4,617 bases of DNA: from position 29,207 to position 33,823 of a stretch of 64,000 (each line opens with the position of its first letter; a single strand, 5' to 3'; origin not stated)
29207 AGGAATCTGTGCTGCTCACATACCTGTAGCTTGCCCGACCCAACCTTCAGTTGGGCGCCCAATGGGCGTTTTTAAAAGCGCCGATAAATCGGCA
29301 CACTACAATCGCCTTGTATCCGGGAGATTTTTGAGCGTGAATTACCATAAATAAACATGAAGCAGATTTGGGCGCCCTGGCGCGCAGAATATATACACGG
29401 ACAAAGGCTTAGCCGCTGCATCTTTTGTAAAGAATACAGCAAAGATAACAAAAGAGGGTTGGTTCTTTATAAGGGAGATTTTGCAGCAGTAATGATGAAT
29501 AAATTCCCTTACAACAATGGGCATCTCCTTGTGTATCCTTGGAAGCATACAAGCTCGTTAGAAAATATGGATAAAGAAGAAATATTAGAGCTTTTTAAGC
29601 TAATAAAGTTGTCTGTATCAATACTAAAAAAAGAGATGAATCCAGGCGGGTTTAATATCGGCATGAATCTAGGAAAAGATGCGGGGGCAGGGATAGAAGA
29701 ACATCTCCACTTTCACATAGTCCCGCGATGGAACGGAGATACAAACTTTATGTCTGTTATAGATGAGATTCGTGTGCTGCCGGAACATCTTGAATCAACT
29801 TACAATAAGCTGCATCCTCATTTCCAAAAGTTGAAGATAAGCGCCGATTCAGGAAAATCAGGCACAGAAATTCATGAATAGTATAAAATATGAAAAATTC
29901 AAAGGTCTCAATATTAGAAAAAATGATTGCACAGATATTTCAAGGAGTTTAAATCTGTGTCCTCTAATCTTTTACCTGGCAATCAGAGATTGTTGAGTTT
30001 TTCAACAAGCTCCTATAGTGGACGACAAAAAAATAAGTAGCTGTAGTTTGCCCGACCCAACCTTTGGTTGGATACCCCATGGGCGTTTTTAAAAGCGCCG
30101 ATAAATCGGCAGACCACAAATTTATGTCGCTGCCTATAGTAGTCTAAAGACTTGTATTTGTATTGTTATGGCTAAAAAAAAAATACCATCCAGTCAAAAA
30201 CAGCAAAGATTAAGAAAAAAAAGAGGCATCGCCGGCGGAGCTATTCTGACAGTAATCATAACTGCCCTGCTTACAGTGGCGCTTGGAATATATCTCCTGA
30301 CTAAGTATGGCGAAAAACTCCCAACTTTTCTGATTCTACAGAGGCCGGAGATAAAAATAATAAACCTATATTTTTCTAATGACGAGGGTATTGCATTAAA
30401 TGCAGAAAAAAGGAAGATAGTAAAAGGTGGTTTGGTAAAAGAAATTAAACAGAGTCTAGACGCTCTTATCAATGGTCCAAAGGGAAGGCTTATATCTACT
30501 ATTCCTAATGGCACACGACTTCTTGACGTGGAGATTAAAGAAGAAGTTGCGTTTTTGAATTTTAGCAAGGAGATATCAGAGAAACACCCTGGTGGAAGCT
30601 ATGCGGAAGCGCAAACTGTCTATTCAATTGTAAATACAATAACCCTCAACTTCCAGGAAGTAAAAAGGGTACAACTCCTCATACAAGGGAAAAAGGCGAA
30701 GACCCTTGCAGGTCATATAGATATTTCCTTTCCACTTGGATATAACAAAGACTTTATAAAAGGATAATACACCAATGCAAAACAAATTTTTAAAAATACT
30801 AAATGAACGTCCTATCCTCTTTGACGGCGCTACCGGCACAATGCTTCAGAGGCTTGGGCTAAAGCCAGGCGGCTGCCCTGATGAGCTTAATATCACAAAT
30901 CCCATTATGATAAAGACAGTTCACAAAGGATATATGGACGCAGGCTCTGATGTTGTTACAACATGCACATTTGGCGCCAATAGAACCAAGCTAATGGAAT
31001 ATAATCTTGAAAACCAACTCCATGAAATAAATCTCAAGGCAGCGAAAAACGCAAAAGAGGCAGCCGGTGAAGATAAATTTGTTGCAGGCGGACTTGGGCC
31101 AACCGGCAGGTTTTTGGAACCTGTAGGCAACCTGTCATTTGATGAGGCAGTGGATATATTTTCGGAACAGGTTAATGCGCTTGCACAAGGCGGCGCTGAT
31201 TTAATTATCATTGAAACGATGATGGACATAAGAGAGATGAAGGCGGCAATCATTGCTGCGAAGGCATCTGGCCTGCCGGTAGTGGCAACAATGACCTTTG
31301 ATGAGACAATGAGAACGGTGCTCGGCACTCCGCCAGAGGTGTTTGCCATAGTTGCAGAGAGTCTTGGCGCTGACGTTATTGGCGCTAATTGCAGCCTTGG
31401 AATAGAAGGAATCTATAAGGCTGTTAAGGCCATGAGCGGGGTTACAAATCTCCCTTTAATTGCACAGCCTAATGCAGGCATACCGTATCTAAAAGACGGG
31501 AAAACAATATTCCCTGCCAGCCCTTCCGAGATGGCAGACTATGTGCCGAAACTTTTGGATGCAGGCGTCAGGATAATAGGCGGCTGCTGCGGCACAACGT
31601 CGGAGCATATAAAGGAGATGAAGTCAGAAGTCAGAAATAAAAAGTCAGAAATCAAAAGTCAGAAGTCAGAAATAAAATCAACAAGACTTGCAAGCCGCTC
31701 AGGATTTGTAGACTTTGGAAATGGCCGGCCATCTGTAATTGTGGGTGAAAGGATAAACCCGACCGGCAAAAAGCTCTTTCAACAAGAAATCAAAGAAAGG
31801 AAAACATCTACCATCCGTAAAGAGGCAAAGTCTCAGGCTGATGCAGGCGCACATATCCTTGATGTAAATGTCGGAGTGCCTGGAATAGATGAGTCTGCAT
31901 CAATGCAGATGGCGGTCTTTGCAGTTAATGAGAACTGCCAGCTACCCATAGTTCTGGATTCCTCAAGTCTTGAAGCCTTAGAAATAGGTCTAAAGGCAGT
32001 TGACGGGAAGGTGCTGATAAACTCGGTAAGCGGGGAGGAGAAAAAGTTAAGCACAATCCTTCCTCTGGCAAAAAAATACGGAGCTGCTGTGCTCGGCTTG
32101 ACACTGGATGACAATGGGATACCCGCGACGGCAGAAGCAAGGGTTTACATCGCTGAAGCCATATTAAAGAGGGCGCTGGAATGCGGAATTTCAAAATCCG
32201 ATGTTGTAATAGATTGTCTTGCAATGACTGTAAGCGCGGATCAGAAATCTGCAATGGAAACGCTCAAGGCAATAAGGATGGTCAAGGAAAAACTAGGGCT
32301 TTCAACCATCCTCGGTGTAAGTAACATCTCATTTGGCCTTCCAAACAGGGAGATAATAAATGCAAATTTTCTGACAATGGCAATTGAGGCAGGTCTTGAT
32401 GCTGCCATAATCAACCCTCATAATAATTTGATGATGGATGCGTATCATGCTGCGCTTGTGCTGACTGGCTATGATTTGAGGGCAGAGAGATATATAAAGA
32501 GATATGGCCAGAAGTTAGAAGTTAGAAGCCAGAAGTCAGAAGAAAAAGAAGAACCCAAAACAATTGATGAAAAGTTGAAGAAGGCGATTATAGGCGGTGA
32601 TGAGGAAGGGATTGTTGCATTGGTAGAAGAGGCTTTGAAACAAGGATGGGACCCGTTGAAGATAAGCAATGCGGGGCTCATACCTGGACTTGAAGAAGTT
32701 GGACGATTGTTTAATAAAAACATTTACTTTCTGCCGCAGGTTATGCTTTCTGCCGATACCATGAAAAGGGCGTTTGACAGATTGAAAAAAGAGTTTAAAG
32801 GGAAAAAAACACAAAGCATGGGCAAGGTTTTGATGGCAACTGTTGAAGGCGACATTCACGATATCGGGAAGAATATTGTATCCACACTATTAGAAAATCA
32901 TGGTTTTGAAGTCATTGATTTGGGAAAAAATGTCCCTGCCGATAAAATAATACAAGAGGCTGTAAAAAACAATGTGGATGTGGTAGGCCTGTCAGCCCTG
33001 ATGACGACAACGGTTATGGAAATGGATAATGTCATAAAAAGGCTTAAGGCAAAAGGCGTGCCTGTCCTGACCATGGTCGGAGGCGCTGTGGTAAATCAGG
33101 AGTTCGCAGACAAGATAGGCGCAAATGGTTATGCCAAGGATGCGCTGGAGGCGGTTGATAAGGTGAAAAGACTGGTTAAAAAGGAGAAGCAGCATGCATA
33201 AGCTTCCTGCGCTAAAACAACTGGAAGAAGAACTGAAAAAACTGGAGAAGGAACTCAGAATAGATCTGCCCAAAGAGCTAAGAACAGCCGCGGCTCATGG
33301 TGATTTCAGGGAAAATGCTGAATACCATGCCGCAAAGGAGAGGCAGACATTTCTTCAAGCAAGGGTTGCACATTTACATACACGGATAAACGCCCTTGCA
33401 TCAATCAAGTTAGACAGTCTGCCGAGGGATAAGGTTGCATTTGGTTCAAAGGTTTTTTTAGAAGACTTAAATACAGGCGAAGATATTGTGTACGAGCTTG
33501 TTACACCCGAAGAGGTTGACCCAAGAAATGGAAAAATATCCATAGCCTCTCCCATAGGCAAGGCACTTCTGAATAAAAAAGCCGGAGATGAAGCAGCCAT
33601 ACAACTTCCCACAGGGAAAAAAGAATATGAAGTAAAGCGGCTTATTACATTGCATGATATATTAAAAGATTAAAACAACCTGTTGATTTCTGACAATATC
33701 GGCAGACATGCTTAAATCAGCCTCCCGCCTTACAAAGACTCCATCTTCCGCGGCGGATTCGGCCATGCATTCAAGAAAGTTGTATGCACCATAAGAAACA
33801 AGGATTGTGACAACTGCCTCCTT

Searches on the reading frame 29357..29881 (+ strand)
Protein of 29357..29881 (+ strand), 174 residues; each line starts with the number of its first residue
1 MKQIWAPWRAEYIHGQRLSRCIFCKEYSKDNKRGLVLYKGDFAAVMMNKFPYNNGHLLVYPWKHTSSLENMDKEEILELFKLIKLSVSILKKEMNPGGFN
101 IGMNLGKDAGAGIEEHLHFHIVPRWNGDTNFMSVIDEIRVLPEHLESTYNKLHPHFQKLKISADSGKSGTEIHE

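Call 8: search_protein_families(library=pfam, proteins=[window:29357-29881:+], max_evalue=0.01)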
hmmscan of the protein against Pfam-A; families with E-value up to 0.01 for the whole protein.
window:29357-29881:+ (174 aa): 3 families
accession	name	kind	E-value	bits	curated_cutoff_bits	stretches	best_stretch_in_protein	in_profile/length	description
PF01230.28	HIT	-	1.4e-14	54.9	21.5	1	34-124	6-95/98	HIT domain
PF11969.13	DcpS_C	-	1.4e-09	38.8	24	1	20-122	1-100/114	Scavenger mRNA decapping enzyme C-term binding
PF04677.20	CwfJ_C_1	-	7.4e-06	26.3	21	1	16-81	9-73/122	Protein similar to CwfJ C-terminus 1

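Call 9: search_protein_families(library=padloc, proteins=[window:29357-29881:+], max_evalue=0.01)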
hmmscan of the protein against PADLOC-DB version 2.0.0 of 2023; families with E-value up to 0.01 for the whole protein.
window:29357-29881:+ (174 aa): 1 family
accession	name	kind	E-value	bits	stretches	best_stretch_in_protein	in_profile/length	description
PDLC00441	ThsC2|ThsC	-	1.6e-14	51.9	1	19-140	12-131/148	HIT family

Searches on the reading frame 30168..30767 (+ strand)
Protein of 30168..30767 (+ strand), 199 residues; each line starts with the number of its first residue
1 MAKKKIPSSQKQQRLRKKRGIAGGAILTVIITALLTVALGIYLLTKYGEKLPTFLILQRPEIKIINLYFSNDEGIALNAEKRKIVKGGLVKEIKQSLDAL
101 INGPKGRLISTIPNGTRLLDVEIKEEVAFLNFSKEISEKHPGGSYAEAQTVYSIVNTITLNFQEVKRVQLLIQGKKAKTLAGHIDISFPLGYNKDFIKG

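Call 8: search_protein_families(library=pfam, proteins=[window:30168-30767:+], max_evalue=0.01)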
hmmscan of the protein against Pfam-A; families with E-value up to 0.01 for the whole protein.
window:30168-30767:+ (199 aa): 1 family
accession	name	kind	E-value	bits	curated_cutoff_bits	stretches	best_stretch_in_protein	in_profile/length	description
PF10646.14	Germane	-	2.9e-23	83.1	23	1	66-177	1-116/117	Sporulation and spore germination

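Call 9: search_protein_families(library=padloc, proteins=[window:30168-30767:+], max_evalue=0.01)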
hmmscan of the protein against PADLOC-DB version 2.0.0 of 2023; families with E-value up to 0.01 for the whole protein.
window:30168-30767:+ (199 aa): 0 families

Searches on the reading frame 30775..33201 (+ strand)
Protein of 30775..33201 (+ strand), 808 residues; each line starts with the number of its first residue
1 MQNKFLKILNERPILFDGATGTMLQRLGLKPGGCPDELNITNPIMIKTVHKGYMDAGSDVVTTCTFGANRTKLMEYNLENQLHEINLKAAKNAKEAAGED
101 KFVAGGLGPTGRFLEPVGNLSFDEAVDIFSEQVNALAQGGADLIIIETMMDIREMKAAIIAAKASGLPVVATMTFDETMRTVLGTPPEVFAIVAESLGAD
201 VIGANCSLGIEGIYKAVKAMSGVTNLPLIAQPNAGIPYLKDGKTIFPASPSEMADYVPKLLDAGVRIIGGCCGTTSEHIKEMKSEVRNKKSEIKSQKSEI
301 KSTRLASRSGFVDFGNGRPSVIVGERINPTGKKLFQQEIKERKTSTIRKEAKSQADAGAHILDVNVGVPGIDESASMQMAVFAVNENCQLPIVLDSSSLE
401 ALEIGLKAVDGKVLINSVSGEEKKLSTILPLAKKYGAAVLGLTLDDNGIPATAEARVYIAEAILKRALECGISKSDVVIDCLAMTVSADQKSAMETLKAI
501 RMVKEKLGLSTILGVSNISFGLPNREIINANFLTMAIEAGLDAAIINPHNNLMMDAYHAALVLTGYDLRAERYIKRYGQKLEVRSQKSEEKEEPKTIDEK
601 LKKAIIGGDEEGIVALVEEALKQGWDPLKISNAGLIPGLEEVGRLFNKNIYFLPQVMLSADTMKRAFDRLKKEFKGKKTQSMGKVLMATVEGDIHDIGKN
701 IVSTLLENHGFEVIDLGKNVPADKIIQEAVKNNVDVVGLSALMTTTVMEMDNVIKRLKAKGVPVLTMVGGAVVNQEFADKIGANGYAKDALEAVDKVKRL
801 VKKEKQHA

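Call 8: search_protein_families(library=pfam, proteins=[window:30775-33201:+], max_evalue=0.01)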
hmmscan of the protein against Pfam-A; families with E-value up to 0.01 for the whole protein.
window:30775-33201:+ (808 aa): 7 families
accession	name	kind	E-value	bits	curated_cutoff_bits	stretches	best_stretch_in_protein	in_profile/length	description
PF02574.22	S-methyl_trans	-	1.5e-74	251.8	22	1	15-285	2-282/283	Homocysteine S-methyltransferase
PF02310.24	B12-binding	-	2.2e-29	102.2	32.1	1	683-794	1-120/121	B12 binding domain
PF00809.28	Pterin_bind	-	4e-29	102.4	25.5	1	324-547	1-244/244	Pterin binding enzyme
PF02607.22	B12-binding_2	-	3.8e-25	88.3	23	1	599-671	3-74/74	B12 binding domain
PF03599.22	CdhD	-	0.00028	20.2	24.8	1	375-502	83-197/387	CO dehydrogenase/acetyl-CoA synthase delta subunit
PF13407.12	Peripla_BP_4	-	0.00083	19.4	35.1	0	128-175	43-89/258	Periplasmic binding protein domain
PF04055.27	Radical_SAM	-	0.0094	16.6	29.5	0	737-800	76-139/166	Radical SAM superfamily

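Call 9: search_protein_families(library=padloc, proteins=[window:30775-33201:+], max_evalue=0.01)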
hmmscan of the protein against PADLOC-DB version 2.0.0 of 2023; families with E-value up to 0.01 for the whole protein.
window:30775-33201:+ (808 aa): 0 families

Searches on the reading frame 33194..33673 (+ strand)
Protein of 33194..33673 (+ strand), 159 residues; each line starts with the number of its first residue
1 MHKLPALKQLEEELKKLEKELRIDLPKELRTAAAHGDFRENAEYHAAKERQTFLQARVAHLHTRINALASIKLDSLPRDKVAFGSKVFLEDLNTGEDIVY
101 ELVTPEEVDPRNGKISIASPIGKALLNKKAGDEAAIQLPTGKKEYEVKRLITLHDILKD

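Call 8: search_protein_families(library=pfam, proteins=[window:33194-33673:+], max_evalue=0.01)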
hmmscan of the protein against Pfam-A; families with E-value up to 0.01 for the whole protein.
window:33194-33673:+ (159 aa): 2 families
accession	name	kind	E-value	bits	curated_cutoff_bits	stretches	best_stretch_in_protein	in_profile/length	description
PF01272.25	GreA_GreB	-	3.9e-26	91.3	26.9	1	77-148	2-73/77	Transcription elongation factor, GreA/GreB, C-term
PF03449.20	GreA_GreB_N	-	2.4e-17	63.3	24.5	1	7-66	8-67/71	Transcription elongation factor, N-terminal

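Call 9: search_protein_families(library=padloc, proteins=[window:33194-33673:+], max_evalue=0.01)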
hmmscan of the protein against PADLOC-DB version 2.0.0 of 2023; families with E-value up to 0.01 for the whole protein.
window:33194-33673:+ (159 aa): 1 family
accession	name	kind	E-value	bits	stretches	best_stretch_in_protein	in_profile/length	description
PDLC04161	HEC-07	-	0.008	13.1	1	7-77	335-407/553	-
